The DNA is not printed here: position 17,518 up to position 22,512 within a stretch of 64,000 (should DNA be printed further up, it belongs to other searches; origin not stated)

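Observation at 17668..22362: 1564-aa non-pilin secreted protein as the terminal gene of a Gram-positive type IV pilus operon (possible PilY1-like pilus-associated factor)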

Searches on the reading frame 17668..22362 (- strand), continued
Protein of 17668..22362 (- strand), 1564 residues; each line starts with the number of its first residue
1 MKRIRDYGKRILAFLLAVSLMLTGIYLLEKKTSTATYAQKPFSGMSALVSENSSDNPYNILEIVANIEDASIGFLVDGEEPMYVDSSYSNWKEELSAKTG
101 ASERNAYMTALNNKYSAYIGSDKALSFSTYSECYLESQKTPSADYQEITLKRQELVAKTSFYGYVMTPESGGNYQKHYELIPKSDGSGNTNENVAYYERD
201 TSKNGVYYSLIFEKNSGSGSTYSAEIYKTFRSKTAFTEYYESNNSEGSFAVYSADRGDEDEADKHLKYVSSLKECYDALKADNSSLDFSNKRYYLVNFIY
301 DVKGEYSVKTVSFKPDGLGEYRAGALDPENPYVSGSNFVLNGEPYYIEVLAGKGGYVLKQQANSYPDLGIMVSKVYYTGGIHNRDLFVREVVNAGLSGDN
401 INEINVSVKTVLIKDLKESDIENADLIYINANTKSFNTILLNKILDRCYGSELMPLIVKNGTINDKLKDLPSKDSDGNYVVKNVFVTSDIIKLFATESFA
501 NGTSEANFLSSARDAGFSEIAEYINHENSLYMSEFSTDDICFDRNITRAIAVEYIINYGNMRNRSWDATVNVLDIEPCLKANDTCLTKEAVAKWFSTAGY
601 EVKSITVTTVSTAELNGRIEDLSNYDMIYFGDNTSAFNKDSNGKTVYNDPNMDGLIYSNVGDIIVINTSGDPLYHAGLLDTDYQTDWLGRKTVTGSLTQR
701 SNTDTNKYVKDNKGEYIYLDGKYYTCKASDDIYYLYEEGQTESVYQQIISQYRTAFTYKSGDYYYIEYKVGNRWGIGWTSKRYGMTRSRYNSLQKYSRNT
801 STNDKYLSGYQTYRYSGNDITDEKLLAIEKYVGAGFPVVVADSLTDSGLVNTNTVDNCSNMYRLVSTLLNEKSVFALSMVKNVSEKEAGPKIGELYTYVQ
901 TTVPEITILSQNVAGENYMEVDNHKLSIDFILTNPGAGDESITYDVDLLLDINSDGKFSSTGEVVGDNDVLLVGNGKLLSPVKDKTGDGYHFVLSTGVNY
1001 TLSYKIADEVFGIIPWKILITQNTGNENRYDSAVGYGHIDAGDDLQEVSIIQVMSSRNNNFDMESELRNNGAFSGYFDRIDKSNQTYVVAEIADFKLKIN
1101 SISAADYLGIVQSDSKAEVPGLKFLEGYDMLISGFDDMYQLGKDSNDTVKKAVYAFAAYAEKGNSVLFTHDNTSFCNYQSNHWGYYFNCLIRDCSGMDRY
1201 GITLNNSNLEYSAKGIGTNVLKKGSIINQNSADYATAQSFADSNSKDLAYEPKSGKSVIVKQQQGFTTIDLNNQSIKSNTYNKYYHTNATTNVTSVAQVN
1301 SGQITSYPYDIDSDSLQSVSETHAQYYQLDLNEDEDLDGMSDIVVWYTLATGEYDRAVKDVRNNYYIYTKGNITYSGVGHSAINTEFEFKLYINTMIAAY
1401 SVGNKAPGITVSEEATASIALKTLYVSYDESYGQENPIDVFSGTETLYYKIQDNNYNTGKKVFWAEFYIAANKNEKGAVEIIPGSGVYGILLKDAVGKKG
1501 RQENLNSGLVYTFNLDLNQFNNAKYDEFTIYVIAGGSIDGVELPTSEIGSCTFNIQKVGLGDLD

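Call 19: find_related_loci(query=A1, collection=genome_contigs, flank=10000)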
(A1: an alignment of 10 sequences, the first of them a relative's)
Query A1 (1564 aa) in genome_contigs; peptide patterns used: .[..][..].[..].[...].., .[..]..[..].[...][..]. (x = any residue, [..] = any of these).
568 stretches matched a pattern; 553 encode a relative of the query (tblastn E <= 1e-3); the best 80 are kept; 80 distinct loci.
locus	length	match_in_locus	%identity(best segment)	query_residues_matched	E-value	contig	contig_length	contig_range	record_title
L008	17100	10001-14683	39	1-1564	5e-121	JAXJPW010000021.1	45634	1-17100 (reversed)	MAG: Agathobacter sp. isolate DOME_MAG_1951 1951_C0137_k141_84621, whole genome shotgun sequence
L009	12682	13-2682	38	605-1564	6e-128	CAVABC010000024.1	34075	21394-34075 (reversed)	Acutalibacteraceae bacterium isolate H07665-L1_cleanbin_000004 genome assembly, contig: Spades_H07665-L1_contig_170, who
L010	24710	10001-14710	36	3-1564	6e-118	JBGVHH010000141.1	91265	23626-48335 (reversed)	MAG: Agathobacter sp. isolate fecal_MAG_348 fecal_MAG_348_contig_0141, whole genome shotgun sequence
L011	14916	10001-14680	37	11-1564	2e-117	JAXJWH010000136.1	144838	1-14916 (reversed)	MAG: Agathobacter sp. isolate DOME_MAG_6206 6206_C0407_k141_300846, whole genome shotgun sequence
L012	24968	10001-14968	36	1-1564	2e-117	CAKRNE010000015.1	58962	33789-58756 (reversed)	MAG: uncultured Agathobacter sp. isolate REFINED_METABAT215_TOP10_CONTIGS_1500_ASSEMBLY_K77_MERGED__Hadza_MoBio_hadza-E-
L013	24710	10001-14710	37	31-1564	1e-116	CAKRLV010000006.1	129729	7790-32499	MAG: uncultured Agathobacter sp. isolate REFINED_METABAT215_TOP10_CONTIGS_1500_ASSEMBLY_K77_MERGED__Hadza_MoBio_hadza-I-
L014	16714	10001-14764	35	12-1564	1e-114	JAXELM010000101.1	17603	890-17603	MAG: Agathobacter sp. isolate SUG2637 k141_5753256, whole genome shotgun sequence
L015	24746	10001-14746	27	9-1520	1e-128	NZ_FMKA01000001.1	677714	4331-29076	Anaerobium acetethylicum strain GluBS11, whole genome shotgun sequence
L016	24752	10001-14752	34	11-1564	2e-105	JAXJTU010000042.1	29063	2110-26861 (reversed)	MAG: Agathobacter sp. isolate DOME_MAG_4607 4607_C0312_k141_174286, whole genome shotgun sequence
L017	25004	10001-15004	33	1-1564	3e-105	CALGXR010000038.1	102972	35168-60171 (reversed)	MAG TPA_asm: uncultured Lachnobacterium sp. isolate SRR1761720_bin.57_CONCOCT_v1.1_MAG genome assembly, contig: ERZ17493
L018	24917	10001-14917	36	38-1475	6e-105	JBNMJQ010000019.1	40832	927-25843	MAG: Agathobacter sp. isolate CM_BacAga1958.65 k141_31827_length_40832_cov_11.9976, whole genome shotgun sequence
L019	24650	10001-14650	36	1-1488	6e-107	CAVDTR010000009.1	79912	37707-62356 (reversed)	Lachnospiraceae bacterium isolate G02649-L1_cleanbin_000011 genome assembly, contig: Spades_G02649-L1_contig_139, whole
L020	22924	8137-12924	36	38-1475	1e-99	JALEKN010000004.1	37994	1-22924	MAG: Agathobacter sp. isolate SUG88 k141_3773375, whole genome shotgun sequence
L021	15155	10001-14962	33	35-1564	2e-95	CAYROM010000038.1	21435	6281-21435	MAG TPA_asm: uncultured Lachnobacterium sp. isolate SRP222994_co1_132 genome assembly, contig: NODE_4991_length_21435_co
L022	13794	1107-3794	35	501-1468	2e-91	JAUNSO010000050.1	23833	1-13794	MAG: bacterium isolate S4R_St_43 NODE_600_length_23833_cov_22.605307, whole genome shotgun sequence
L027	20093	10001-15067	30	2-1564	6e-82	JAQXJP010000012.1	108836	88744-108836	MAG: Lachnospiraceae bacterium isolate SUG1254 k141_295034, whole genome shotgun sequence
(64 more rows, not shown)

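Call 34: find_encoding_contigs(protein=P0013, flank=10000, max_places=2)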
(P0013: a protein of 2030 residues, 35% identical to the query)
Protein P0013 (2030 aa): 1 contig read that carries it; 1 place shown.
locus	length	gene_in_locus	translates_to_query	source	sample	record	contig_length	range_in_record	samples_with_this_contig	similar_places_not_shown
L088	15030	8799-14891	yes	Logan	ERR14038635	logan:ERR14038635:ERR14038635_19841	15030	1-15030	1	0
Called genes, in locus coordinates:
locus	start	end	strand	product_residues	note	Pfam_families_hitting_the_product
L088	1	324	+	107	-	?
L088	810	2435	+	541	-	PF11104:PilM_2, PF05137:PilN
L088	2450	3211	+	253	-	-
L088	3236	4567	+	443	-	PF07963:N_methyl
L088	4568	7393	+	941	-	-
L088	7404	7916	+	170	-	PF07963:N_methyl (weak)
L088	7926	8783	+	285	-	PF07963:N_methyl (weak)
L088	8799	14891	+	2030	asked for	-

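Call 97: list_cluster_members(proteins=[P0004, P0011, P0008, P0006, P0012, P0007])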
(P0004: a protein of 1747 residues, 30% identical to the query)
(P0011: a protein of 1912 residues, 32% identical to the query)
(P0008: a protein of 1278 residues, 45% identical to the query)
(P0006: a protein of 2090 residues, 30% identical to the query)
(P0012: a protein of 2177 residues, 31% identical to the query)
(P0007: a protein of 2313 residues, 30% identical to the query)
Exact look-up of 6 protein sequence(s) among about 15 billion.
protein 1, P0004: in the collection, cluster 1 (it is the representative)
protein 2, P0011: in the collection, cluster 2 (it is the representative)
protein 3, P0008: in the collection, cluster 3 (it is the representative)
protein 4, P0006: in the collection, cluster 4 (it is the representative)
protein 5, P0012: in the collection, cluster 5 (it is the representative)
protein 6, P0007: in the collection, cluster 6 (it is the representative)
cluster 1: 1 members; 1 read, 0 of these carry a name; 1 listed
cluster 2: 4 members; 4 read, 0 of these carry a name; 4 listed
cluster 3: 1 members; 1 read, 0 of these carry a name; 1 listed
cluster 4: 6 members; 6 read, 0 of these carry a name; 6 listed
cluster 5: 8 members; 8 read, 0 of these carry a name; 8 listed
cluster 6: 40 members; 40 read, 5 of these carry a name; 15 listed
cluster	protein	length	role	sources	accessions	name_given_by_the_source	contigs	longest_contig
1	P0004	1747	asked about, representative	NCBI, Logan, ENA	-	-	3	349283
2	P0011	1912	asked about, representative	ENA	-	-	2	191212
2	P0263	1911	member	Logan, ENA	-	-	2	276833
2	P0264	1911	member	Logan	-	-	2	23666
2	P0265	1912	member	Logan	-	-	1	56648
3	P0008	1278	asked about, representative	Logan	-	-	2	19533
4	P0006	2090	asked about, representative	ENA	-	-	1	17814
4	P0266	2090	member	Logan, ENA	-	-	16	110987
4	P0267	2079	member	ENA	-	-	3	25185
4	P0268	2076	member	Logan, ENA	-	-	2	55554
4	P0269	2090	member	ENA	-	-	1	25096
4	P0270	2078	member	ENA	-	-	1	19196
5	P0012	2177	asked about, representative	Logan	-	-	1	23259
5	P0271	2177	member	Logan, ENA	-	-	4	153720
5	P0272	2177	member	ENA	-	-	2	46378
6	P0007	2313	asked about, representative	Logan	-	-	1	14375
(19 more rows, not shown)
